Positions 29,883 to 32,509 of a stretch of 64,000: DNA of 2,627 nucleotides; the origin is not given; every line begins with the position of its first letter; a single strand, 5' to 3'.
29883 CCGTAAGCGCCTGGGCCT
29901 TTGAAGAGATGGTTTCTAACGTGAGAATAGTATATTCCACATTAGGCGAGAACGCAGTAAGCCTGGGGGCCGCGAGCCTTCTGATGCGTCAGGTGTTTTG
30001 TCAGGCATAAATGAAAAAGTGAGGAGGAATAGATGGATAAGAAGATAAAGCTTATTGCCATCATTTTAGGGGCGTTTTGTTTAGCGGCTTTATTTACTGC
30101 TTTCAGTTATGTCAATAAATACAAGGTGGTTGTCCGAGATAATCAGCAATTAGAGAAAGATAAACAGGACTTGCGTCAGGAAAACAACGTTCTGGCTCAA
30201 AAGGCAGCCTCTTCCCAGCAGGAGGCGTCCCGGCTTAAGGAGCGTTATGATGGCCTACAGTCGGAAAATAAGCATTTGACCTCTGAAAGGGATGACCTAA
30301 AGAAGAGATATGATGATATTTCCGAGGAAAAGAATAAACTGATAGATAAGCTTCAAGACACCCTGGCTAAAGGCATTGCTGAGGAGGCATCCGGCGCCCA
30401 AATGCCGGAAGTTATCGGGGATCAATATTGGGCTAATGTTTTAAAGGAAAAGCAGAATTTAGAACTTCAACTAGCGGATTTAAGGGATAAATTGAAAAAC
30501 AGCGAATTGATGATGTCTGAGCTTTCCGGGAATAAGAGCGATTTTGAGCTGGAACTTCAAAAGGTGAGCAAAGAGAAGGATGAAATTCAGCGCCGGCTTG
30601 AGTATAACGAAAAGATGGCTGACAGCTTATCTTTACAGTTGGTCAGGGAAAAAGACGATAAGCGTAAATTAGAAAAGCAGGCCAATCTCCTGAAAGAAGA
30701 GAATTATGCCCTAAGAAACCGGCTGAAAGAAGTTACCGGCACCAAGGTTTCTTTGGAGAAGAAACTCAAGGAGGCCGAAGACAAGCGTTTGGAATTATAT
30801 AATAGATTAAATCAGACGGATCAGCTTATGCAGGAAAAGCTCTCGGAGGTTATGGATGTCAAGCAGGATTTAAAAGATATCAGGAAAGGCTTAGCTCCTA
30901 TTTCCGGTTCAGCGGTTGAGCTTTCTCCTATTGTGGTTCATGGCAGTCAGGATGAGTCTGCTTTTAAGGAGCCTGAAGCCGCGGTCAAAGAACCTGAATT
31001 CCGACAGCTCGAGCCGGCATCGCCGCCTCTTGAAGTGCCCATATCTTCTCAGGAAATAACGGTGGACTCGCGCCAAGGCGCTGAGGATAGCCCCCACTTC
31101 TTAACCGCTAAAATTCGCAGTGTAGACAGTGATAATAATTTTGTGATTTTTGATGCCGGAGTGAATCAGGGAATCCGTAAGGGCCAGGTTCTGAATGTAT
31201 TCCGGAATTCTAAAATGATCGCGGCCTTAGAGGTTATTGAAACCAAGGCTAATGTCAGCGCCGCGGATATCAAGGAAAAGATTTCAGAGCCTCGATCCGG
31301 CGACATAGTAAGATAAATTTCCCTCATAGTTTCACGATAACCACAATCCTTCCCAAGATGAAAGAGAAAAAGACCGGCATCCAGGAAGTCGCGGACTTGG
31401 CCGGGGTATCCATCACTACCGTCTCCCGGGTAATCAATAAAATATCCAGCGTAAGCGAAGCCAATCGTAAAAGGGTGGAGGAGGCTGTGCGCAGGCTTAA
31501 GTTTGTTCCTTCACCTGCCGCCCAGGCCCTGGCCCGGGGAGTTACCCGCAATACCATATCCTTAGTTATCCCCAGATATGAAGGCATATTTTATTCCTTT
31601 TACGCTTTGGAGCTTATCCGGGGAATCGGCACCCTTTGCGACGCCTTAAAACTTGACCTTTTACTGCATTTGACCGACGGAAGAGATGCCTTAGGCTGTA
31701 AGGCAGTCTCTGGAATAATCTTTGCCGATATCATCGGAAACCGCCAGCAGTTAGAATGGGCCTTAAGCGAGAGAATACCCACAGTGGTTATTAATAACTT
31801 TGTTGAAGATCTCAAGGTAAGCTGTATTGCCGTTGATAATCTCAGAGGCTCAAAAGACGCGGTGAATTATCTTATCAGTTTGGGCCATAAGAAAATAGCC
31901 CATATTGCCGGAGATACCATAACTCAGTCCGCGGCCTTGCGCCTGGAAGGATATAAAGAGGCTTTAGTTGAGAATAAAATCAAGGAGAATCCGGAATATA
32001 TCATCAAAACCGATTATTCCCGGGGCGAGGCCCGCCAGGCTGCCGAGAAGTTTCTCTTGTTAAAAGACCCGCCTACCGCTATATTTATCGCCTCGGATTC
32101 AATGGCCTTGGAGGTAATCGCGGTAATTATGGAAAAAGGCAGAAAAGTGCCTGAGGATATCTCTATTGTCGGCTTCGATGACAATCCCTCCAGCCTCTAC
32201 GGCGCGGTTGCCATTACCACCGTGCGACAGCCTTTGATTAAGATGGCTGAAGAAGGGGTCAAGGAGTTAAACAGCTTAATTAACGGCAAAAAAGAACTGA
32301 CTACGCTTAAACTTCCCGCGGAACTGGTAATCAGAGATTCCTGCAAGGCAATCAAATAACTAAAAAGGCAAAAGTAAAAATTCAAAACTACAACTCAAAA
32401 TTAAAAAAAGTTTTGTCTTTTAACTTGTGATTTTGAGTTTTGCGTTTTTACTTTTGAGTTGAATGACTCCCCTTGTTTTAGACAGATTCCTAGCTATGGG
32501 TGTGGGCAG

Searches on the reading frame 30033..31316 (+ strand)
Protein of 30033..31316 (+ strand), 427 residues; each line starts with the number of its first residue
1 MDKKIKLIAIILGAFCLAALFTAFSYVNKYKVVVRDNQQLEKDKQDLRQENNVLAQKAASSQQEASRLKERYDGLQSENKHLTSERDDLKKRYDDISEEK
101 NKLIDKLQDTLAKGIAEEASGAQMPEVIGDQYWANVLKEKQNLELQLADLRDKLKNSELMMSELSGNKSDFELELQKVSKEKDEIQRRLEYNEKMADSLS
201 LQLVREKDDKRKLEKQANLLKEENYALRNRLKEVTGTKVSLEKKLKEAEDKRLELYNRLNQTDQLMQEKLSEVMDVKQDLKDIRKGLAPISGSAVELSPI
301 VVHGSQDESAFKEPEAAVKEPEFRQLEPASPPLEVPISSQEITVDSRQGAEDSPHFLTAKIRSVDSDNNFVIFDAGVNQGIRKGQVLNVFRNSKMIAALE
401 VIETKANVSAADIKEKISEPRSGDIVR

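Call 13: search_protein_families(library=pfam, proteins=[window:30033-31316:+], max_evalue=0.01)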
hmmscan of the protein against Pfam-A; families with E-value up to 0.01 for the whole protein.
window:30033-31316:+ (427 aa): 5 families
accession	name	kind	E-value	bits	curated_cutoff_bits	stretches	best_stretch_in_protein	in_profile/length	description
PF16538.11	FlgT_C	-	9.3e-05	23.2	27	1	369-414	2-47/77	Flagellar assembly protein T, C-terminal domain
PF07200.18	Mod_r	-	0.001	19.5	30.1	1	36-106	27-99/146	Modifier of rudimentary (Mod(r)) protein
PF13851.11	GAS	-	0.0019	18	32.3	1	32-111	51-133/200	Growth-arrest specific micro-tubule binding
PF14662.11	KASH_CCD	-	0.003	18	43.3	1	34-111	87-167/191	Coiled-coil region of CCDC155 or KASH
PF11932.13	DUF3450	-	0.0089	15.8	32.6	1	15-108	3-95/241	Protein of unknown function (DUF3450)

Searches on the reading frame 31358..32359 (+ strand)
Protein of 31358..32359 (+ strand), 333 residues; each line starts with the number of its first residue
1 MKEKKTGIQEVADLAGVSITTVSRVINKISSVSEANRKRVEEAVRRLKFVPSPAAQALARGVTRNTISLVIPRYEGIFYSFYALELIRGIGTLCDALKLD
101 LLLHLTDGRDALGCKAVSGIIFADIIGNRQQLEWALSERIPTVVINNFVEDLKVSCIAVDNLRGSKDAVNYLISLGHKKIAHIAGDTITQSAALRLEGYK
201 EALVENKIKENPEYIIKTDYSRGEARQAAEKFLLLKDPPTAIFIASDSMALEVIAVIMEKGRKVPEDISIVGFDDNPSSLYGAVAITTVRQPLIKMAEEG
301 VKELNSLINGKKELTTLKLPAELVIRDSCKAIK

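Call 60: search_protein_families(library=pfam, proteins=[window:31358-32359:+], max_evalue=0.001)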
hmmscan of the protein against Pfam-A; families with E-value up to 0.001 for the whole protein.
window:31358-32359:+ (333 aa): 4 families
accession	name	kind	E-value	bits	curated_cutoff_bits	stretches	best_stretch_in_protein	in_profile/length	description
PF13377.12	Peripla_BP_3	-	7.5e-33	114.4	26.5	1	169-329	1-167/167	Periplasmic binding protein-like domain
PF00356.27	LacI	-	1.9e-18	66.4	27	1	8-52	2-46/46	Bacterial regulatory proteins, lacI family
PF13407.12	Peripla_BP_4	-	1.9e-13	51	35.1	1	132-312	73-258/258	Periplasmic binding protein domain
PF00532.27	Peripla_BP_1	-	5.4e-10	39.6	22.2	1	117-274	58-224/281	Periplasmic binding proteins and sugar binding domain of LacI family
